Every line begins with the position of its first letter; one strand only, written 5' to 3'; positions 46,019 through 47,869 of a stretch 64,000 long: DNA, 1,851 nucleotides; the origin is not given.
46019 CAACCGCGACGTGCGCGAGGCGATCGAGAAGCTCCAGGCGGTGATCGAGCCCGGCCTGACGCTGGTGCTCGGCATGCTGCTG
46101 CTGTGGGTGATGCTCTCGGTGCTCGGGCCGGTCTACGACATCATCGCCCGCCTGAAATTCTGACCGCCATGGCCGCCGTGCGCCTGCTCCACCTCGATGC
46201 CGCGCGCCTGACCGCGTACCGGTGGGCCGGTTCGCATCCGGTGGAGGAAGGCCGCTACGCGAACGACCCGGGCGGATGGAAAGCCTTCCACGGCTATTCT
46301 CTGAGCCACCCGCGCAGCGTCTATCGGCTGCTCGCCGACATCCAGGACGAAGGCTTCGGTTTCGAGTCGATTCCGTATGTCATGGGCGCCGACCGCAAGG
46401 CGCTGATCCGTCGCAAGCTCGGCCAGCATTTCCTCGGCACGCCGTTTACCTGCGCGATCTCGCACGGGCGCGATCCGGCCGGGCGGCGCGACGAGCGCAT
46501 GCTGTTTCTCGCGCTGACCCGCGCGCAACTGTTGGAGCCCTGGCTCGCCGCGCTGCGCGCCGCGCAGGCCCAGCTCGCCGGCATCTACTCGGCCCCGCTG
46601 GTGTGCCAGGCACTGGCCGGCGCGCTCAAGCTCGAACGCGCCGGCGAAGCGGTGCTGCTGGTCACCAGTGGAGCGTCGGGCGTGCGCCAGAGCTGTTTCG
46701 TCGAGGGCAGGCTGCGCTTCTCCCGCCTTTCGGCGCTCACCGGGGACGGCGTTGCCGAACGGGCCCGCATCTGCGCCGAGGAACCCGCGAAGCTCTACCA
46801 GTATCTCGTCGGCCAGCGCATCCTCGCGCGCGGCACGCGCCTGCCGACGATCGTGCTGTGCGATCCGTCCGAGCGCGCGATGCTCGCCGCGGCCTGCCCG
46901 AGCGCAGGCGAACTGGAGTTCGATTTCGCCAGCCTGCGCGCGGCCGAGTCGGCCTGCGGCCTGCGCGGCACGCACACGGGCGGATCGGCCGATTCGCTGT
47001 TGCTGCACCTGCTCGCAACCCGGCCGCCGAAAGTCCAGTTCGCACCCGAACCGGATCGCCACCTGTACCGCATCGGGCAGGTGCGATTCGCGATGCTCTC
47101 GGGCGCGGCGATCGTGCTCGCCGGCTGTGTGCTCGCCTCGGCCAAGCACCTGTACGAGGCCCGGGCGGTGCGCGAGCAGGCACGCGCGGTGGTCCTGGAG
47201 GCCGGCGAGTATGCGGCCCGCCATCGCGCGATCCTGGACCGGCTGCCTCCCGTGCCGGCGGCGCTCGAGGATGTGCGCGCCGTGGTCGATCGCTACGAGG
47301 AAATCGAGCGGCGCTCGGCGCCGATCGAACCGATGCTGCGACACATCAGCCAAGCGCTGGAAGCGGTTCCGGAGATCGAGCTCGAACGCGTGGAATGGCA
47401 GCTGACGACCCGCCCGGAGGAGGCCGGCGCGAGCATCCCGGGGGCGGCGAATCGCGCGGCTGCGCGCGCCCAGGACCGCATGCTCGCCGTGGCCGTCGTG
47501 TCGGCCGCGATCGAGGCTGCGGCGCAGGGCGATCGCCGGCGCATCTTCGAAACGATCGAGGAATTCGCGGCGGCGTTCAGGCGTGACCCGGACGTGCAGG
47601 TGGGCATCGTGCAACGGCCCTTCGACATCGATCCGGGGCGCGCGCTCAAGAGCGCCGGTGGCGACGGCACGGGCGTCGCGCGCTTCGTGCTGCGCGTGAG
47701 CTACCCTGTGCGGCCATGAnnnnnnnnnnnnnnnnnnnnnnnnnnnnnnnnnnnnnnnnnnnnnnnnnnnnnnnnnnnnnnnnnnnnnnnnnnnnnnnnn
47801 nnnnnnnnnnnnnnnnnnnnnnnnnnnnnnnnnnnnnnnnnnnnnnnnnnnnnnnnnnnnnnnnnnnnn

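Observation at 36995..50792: MSHA/T2SS-like machine with rearranged gene order, a built-in sigma-54 activator, and no peptidase or retraction ATPase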

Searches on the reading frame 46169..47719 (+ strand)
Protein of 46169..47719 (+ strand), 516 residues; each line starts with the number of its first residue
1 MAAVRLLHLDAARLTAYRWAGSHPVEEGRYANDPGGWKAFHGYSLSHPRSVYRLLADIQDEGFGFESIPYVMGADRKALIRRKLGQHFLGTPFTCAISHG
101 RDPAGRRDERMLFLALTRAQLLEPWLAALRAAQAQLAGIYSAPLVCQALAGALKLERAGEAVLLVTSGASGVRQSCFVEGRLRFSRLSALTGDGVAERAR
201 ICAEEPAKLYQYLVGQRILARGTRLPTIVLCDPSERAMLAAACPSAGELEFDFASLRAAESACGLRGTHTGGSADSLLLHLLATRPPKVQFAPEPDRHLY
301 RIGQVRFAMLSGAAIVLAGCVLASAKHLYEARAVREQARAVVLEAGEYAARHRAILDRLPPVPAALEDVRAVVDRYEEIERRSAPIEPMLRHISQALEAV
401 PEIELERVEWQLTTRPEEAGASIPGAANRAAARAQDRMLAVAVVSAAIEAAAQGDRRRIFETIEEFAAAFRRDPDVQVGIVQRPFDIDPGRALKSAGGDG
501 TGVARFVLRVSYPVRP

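Call 5: search_protein_families(library=pfam, proteins=[window:46169-47719:+], max_evalue=0.01)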
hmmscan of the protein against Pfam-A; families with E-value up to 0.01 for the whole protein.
window:46169-47719:+ (516 aa): 0 families

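Call 6: search_protein_families(library=ncbifam, proteins=[window:46169-47719:+], max_evalue=0.01)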
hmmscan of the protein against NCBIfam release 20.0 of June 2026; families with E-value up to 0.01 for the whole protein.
window:46169-47719:+ (516 aa): 0 families

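Call 9: search_protein_families(library=pfam, proteins=[window:46169-47719:+], max_evalue=5)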
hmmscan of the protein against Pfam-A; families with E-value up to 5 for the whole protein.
window:46169-47719:+ (516 aa): 1 family
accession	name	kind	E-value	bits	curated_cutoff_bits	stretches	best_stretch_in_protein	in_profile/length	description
PF01499.21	Herpes_UL25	-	0.22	10.5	25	1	325-444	19-141/555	Herpesvirus UL25 family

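Call 10: search_protein_families(library=ncbifam, proteins=[window:46169-47719:+], max_evalue=5)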
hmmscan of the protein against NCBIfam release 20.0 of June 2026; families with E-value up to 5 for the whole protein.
window:46169-47719:+ (516 aa): 0 families
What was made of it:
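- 46169..47719 (+): g7: PilM-like cytoplasmic domain + TM helix + periplasmic alpha/beta domain (GspL/MshI-like fusion). No Pfam or NCBIfam hit (calls 5, 6, 9, 10).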

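Call 12: find_related_loci(query=window:46169-47719:+, collection=genome_contigs, flank=10000)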
Query window:46169-47719:+ (516 aa) in genome_contigs; peptide patterns used: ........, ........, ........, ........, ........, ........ (x = any residue, [..] = any of these).
102 stretches matched a pattern; 2 encode a relative of the query (tblastn E <= 1e-3); 2 distinct loci.
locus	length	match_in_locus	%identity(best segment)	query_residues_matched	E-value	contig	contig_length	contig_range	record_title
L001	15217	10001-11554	43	1-515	4e-110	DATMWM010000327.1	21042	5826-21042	MAG TPA_asm: Rhodocyclaceae bacterium isolate SMAG_U13094 k141_272447, whole genome shotgun sequence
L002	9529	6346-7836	36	1-499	4e-97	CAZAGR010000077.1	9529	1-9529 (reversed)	MAG TPA_asm: uncultured Propionivibrio sp. isolate binchicken_co186_249 genome assembly, contig: NODE_9692_length_9529_c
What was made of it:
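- Tried and rejected: The genome_contigs scan with a single protein returned only two loci (call 12).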

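Call 13: find_homologous_proteins(query=window:46169-47719:+, max_evalue=0.001)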
Query window:46169-47719:+ (516 aa): 41 proteins with E <= 0.001 among 8000 candidates.
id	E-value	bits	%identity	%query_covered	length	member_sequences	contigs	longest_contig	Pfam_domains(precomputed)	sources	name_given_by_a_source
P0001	0.0e+0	1123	100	100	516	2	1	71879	-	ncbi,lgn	-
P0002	1.9e-189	648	61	100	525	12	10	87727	-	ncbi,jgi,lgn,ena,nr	ncbi:MAG: hypothetical protein COW56_12415 [Rhodocyclales bacterium CG17_big_fil_post_rev_8_21_14_2_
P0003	1.1e-176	606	58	100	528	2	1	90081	-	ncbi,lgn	ncbi:MAG: hypothetical protein Fur0039_10370 [Rhodocyclaceae bacterium]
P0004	1.2e-161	557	51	100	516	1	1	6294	-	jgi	-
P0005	4.3e-141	489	49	100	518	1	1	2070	-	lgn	-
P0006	1.9e-138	480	47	99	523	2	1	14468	-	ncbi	-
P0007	6.5e-134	465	47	99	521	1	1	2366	-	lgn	-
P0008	3.0e-132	460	46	100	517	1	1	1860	-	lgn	-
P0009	1.4e-129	451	46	98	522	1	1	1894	-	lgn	-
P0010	7.5e-122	425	43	98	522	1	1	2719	-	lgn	-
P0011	3.2e-120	420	44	100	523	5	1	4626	-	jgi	jgi:hypothetical protein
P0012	7.5e-120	419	44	99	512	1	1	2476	-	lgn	-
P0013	3.5e-119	417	42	100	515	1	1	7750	-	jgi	jgi:hypothetical protein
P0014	2.2e-118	414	44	99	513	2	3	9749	-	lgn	-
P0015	2.7e-114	401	41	99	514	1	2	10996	-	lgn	-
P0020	5.7e-102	360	40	100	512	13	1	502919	-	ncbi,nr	ncbi:MAG: hypothetical protein IPL03_06255 [Sterolibacteriaceae bacterium]|nr:hypothetical protein [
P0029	9.9e-88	313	43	75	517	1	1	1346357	-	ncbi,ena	-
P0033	1.3e-80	289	36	97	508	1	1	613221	-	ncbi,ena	-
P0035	2.1e-73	266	33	100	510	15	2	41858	-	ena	-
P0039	2.0e-69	253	34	99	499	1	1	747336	-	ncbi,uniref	ncbi:hypothetical protein [Viridibacterium curvum]|uniref:Uncharacterized protein n=1 Tax=Viridibact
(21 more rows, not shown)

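Call 17: find_encoding_contigs(protein=P0001, flank=10000, max_places=3)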
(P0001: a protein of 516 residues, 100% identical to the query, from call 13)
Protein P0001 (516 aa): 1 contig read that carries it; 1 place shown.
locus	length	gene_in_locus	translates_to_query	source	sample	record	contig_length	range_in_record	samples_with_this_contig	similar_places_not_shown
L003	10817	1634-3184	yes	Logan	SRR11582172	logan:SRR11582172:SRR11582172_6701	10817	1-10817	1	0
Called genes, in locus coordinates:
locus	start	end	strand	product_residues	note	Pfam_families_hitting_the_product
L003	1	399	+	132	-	?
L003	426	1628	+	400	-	PF28597:T2SSF_N, PF00482:T2SSF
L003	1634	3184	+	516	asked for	-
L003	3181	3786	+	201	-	-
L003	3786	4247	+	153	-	-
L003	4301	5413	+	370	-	-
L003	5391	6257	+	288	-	PF07963:N_methyl (weak)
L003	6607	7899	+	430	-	PF00211:Guanylate_cyc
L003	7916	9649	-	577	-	PF02518:HATPase_c (weak)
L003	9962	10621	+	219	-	PF07589:PEP_exosort_dom (weak)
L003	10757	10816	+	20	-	?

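Call 18: find_encoding_contigs(protein=P0039, flank=10000, max_places=3)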
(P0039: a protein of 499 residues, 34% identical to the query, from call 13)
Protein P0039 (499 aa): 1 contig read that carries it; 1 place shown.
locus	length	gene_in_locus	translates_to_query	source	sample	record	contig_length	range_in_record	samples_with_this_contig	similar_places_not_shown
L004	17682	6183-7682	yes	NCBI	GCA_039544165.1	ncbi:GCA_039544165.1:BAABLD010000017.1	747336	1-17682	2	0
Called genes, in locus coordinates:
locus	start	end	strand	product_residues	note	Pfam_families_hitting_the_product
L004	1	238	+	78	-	?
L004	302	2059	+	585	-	PF07655:Secretin_N_2 (weak), PF00263:Secretin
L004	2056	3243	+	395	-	PF13424:TPR_12 (faint), PF13428:TPR_14 (faint), PF00515:TPR_1 (faint), PF13432:TPR_16, PF14559:TPR_19 (weak), PF14559:TPR_19 (weak), PF23914:TPR_CcmH_CycH (weak), PF13432:TPR_16 (weak), +6 more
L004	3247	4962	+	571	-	PF05157:MshEN, PF00437:T2SSE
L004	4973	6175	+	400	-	PF28597:T2SSF_N, PF00482:T2SSF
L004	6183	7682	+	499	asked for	-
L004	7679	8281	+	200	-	-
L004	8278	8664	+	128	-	-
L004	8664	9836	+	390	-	-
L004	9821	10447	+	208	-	PF07963:N_methyl (weak)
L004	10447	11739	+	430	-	PF00211:Guanylate_cyc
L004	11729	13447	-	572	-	PF02518:HATPase_c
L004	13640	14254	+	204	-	PF07963:N_methyl (weak)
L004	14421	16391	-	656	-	PF00999:Na_H_Exchanger, PF02254:TrkA_N, PF02080:TrkA_C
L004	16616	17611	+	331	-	PF13580:SIS_2 (faint), PF01380:SIS, PF00571:CBS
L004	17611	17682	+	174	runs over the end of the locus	PF00702:Hydrolase (faint), PF08282:Hydrolase_3 (faint)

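Call 19: find_encoding_contigs(protein=P0020, flank=10000, max_places=2)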
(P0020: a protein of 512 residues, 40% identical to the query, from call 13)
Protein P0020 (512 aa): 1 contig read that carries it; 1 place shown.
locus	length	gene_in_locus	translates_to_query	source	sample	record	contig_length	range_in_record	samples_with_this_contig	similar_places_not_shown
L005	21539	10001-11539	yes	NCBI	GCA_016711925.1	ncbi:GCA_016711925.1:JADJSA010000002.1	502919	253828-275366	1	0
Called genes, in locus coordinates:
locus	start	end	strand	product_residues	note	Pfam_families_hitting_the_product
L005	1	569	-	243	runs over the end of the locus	PF00005:ABC_tran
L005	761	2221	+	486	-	PF00072:Response_reg, PF00158:Sigma54_activat, PF14532:Sigma54_activ_2, PF07728:AAA_5 (weak), PF25601:AAA_lid_14, PF02954:HTH_8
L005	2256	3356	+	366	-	PF13191:AAA_16, PF13401:AAA_22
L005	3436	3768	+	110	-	-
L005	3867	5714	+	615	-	PF07655:Secretin_N_2, PF00263:Secretin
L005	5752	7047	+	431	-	PF13428:TPR_14 (faint), PF07719:TPR_2 (faint), PF13176:TPR_7 (faint), PF13424:TPR_12 (faint), PF14559:TPR_19 (weak), PF13432:TPR_16 (weak), PF14559:TPR_19 (weak), PF13432:TPR_16 (weak), +4 more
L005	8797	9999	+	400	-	PF28597:T2SSF_N, PF00482:T2SSF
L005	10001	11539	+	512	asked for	-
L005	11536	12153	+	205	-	-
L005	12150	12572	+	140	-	-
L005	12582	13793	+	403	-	-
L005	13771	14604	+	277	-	-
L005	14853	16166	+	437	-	PF00211:Guanylate_cyc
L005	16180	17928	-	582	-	PF02518:HATPase_c (weak)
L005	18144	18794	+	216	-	PF07963:N_methyl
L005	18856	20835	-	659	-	PF00999:Na_H_Exchanger, PF02254:TrkA_N, PF02080:TrkA_C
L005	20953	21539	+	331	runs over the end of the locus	PF01380:SIS, PF00571:CBS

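Call 20: find_encoding_contigs(protein=P0033, flank=10000, max_places=2)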
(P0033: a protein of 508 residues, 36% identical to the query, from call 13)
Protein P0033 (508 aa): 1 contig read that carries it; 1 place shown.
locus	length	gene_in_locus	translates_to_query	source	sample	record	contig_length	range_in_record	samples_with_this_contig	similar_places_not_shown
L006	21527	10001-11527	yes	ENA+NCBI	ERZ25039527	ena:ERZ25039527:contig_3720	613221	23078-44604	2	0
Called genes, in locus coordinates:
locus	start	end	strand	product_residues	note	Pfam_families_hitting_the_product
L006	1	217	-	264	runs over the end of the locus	PF02405:MlaE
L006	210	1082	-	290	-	PF00005:ABC_tran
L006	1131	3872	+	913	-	PF00072:Response_reg, PF00158:Sigma54_activat, PF14532:Sigma54_activ_2, PF00004:AAA (faint), PF07728:AAA_5 (weak), PF25601:AAA_lid_14, PF13191:AAA_16, PF13401:AAA_22, +2 more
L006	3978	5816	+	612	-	PF07655:Secretin_N_2, PF00263:Secretin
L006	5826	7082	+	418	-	PF13428:TPR_14 (faint), PF00515:TPR_1 (faint), PF07719:TPR_2 (faint), PF13181:TPR_8 (faint), PF13431:TPR_17 (faint), PF13414:TPR_11 (faint), PF14559:TPR_19 (weak), PF13432:TPR_16 (weak), +1 more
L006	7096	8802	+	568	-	PF05157:MshEN, PF00437:T2SSE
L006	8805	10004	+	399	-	PF00482:T2SSF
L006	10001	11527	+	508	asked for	-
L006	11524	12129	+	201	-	-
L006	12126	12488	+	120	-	-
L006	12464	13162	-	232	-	-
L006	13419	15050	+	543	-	-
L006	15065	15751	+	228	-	PF07963:N_methyl (weak)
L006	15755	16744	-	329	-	PF01210:NAD_Gly3P_dh_N, PF07479:NAD_Gly3P_dh_C, PF20618:GPD_NAD_C_bact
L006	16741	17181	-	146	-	PF06347:SH3_4, PF08239:SH3_3, PF06347:SH3_4 (weak)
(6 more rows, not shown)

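Call 21: predict_structure(alignment_id=A1)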
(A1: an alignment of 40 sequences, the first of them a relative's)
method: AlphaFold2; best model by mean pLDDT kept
length: 516 residues; sequences in the alignment: 40
mean_pLDDT: 88.6   pTM: 0.65
mean pLDDT of the five models: 88.6, 88.0, 86.3, 86.1, 82.1
residues with pLDDT >= 90: 370; 70-90: 86; 50-70: 36; < 50: 24
segments of 3 or more residues with pLDDT < 50: 422-434, 490-500
pLDDT, mean of each block of 10 residues (from residue 1): 95 96 96 98 97 97 95 96 96 96 87 96 97 98 97 85 96 96 95 88 96 95 96 95 95 96 86 94 97 96 95 97 96 94 92 80 65 71 77 92 92 81 47 64 89 75 93 89 71 44 84 79
secondary structure, 60 per line:
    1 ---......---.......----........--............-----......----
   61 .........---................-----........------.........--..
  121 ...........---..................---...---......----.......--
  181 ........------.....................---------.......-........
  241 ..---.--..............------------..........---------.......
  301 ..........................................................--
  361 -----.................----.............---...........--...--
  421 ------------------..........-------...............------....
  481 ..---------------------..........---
elements in order: E4-9 E13-19 E24-31 H34-45 E51-56 E61-69 H73-88 E94-101 E108-116 H119-131 E135-141 H142-152 E162-167 E172-178 E181-188 H195-215 E225-231 H233-242 E249-255 H256-262 H275-284 H294-358 H366-382 H387-399 E403-413 E439-448 H456-470 E477-482 E504-513
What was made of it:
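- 46169..47719 (+): AF2 pLDDT 88.6 (call 21).
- On Type IVa pilus: PilM and PilN are fused (call 21).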

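Call 23: fold_search(model_id=the predicted structure, library=pdb)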
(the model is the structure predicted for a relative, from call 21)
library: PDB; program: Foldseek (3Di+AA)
matches with E <= 10: 1240; with E <= 0.001: 59
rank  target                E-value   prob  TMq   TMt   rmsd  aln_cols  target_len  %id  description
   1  5eou_B                1.5e-09  1.00  0.35  0.48   8.0       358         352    9  Pseudomonas aeruginosa PilM:PilN1-12 bound to ATP (released 2016-04-27)
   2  5eox_B                1.6e-09  1.00  0.31  0.41   8.2       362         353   10  Pseudomonas aeruginosa PilM bound to ADP (released 2016-04-27)
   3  5eoy_A                1.6e-09  1.00  0.30  0.40   9.0       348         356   10  Pseudomonas aeruginosa SeMet-PilM bound to ADP (released 2016-04-27)
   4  5eou_A                2.3e-09  1.00  0.37  0.52   6.7       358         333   10  Pseudomonas aeruginosa PilM:PilN1-12 bound to ATP (released 2016-04-27)
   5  2ych_A                3.0e-09  1.00  0.35  0.50   7.1       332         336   12  PilM-PilN type IV pilus biogenesis complex (released 2011-05-11)
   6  5eoy_B                4.0e-09  1.00  0.29  0.39  10.0       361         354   10  Pseudomonas aeruginosa SeMet-PilM bound to ADP (released 2016-04-27)
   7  3jc8_Ma               7.3e-09  1.00  0.35  0.48  10.1       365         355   13  Architectural model of the type IVa pilus machine in a piliated state (released 2016-03-16)
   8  3hrg                  1.2e-08  1.00  0.30  0.51   7.6       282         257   11  Crystal structure of Bacteroides thetaiotaomicron BT_3980, protein with actin-like ATPase fold and unknown function (NP_ (released 2009-06-23)
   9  5eq6_B                1.6e-08  1.00  0.30  0.41   8.9       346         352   11  Pseudomonas aeruginosa PilM bound to AMP-PNP (released 2016-04-27)
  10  5eox_A                1.7e-08  1.00  0.30  0.40   9.3       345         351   11  Pseudomonas aeruginosa PilM bound to ADP (released 2016-04-27)
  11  3wt0_D                2.4e-08  1.00  0.34  0.44   7.2       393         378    9  Crystal Structure Analysis of Cell Division Protein (released 2015-04-29)
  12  5eq6_A                3.5e-08  1.00  0.31  0.40   8.3       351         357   10  Pseudomonas aeruginosa PilM bound to AMP-PNP (released 2016-04-27)
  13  1yf5                  6.1e-08  1.00  0.29  0.54   7.4       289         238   11  Cyto-Epsl: The Cytoplasmic Domain Of Epsl, An Inner Membrane Component Of The Type II Secretion System Of Vibrio Cholera (released 2005-05-03)
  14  4a2a_A                1.3e-07  1.00  0.26  0.34  10.1       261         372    6  Thermotoga maritima FtsA:FtsZ(336-351) (released 2012-04-25)
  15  3wt0_C                1.7e-07  1.00  0.34  0.44   7.2       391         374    9  Crystal Structure Analysis of Cell Division Protein (released 2015-04-29)
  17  1w97                  2.5e-07  1.00  0.30  0.58   5.8       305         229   11  cyto-EpsL: the cytoplasmic domain of EpsL, an inner membrane component of the type II secretion system of Vibrio cholera (released 2004-11-30)
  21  5tkw                  6.0e-07  1.00  0.27  0.50   7.6       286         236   13  1.35 Angstrom Resolution Crystal Structure of a Pullulanase-specific Type II Secretion System Integral Cytoplasmic Membr (released 2016-10-19)
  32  4pht_Y                2.6e-06  1.00  0.27  0.54   5.0       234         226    9  ATPase GspE in complex with the cytoplasmic domain of GspL from the Vibrio vulnificus type II Secretion system (released 2014-11-26)
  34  4pht_X                3.4e-06  1.00  0.27  0.54   7.1       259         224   10  ATPase GspE in complex with the cytoplasmic domain of GspL from the Vibrio vulnificus type II Secretion system (released 2014-11-26)
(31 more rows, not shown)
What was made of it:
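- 46169..47719 (+): Foldseek: PilM 5eou/2ych/3jc8 at 1.5e-9; EpsL/GspL cytoplasmic domains 1yf5, 1w97, 4pht, 5tkw (call 23).
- g7 model pLDDT 88.6, with PilM and EpsL/GspL as top structural matches, probability 1.00 (calls 21, 23). g7 is a single fused GspL-like protein and matches EpsL/GspL cytoplasmic domains (call 23).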

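Call 25: search_protein_representatives(alignment_id=A1)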
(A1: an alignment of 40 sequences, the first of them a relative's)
Query: 40 sequences, 512 profile positions. Proteins with E-value up to 0.001 (for the whole library): 2973; up to 1e-10: 2376; up to 1e-30: 1430. The best 150 are listed.
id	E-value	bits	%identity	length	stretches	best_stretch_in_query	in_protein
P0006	1.9e-208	709.5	-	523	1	1-510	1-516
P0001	5.7e-203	691.4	-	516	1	1-511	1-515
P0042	9.7e-201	684.1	-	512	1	1-510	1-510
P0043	4.7e-200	681.8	-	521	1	1-510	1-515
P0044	6.3e-196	668.2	-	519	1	1-510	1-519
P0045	3.9e-195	665.6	-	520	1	1-510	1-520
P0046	7.0e-195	664.8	-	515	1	1-508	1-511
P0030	4.9e-193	658.6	-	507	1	1-510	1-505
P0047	3.8e-188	642.5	-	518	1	1-510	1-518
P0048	4.1e-185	632.5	-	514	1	1-510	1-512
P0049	7.1e-185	631.7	-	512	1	1-509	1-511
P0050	3.3e-184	629.5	-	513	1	1-510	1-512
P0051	9.4e-182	621.4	-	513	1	1-510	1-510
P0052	4.6e-180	615.9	-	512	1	1-509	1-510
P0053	5.6e-180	615.6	-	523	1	1-510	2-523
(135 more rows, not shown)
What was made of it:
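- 46169..47719 (+): The family has 2973 representatives at 50% clustering (call 25).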

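Call 37: find_encoding_contigs(protein=P0029, flank=10000, max_places=2)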
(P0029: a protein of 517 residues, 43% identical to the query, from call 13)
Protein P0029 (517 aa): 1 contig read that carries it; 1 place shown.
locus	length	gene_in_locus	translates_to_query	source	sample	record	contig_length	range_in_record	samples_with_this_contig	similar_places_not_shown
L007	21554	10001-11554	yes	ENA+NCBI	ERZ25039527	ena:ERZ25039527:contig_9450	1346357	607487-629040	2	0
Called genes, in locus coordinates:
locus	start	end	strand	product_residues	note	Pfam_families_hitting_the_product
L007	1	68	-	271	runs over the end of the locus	PF00005:ABC_tran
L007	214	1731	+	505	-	PF00072:Response_reg, PF00158:Sigma54_activat, PF14532:Sigma54_activ_2, PF25601:AAA_lid_14, PF02954:HTH_8 (weak)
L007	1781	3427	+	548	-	PF13191:AAA_16, PF07728:AAA_5 (weak), PF13401:AAA_22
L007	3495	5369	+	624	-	PF07655:Secretin_N_2 (weak), PF00263:Secretin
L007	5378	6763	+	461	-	PF13428:TPR_14 (faint), PF00515:TPR_1 (faint), PF07719:TPR_2 (faint), PF13176:TPR_7 (faint), PF13181:TPR_8 (faint), PF13414:TPR_11 (faint), PF13432:TPR_16, PF14559:TPR_19, +3 more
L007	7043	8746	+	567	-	PF05157:MshEN, PF00437:T2SSE, PF13604:AAA_30 (weak)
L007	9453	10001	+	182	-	PF00482:T2SSF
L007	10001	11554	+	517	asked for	-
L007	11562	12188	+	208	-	-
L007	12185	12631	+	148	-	-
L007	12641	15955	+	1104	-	-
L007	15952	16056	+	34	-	-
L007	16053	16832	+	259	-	-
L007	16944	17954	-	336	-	PF00106:adh_short (weak), PF01073:3Beta_HSD, PF01370:Epimerase, PF02719:Polysacc_synt_2, PF04321:RmlD_sub_bind, PF08659:KR, PF13460:NAD_binding_10 (weak), PF16363:GDP_Man_Dehyd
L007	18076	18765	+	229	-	PF00834:Ribul_P_3_epim, PF01729:QRPTase_C (faint)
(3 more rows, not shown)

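Call 38: find_encoding_contigs(protein=P0035, flank=10000, max_places=2)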
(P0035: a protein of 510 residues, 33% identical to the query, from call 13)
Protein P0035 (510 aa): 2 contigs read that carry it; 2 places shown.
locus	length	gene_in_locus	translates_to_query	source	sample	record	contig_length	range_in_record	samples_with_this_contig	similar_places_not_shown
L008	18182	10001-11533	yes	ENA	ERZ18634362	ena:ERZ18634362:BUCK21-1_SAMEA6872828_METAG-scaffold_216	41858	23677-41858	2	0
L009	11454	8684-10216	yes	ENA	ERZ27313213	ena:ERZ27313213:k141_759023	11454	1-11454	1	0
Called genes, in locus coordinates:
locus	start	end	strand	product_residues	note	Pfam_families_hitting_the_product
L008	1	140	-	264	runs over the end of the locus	PF02405:MlaE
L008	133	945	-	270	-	PF00005:ABC_tran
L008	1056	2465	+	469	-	PF00072:Response_reg, PF00158:Sigma54_activat, PF14532:Sigma54_activ_2, PF07724:AAA_2 (weak), PF07728:AAA_5, PF25601:AAA_lid_14, PF02954:HTH_8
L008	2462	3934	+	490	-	PF13191:AAA_16, PF13401:AAA_22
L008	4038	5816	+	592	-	PF07655:Secretin_N_2 (weak), PF00263:Secretin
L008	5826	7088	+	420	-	PF13428:TPR_14 (faint), PF00515:TPR_1 (faint), PF07719:TPR_2 (faint), PF13181:TPR_8 (faint), PF13414:TPR_11 (faint), PF13424:TPR_12 (faint), PF13176:TPR_7 (faint), PF13432:TPR_16, +2 more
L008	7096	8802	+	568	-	PF05157:MshEN, PF00437:T2SSE, PF13173:AAA_14 (faint), PF13191:AAA_16 (faint)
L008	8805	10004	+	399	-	PF00482:T2SSF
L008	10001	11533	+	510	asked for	-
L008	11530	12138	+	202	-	-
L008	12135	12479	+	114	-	-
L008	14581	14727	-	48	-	-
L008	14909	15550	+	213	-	-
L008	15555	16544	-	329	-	PF01210:NAD_Gly3P_dh_N, PF07479:NAD_Gly3P_dh_C, PF20618:GPD_NAD_C_bact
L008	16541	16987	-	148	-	PF06347:SH3_4, PF08239:SH3_3 (weak), PF06347:SH3_4 (weak)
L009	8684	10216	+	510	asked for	-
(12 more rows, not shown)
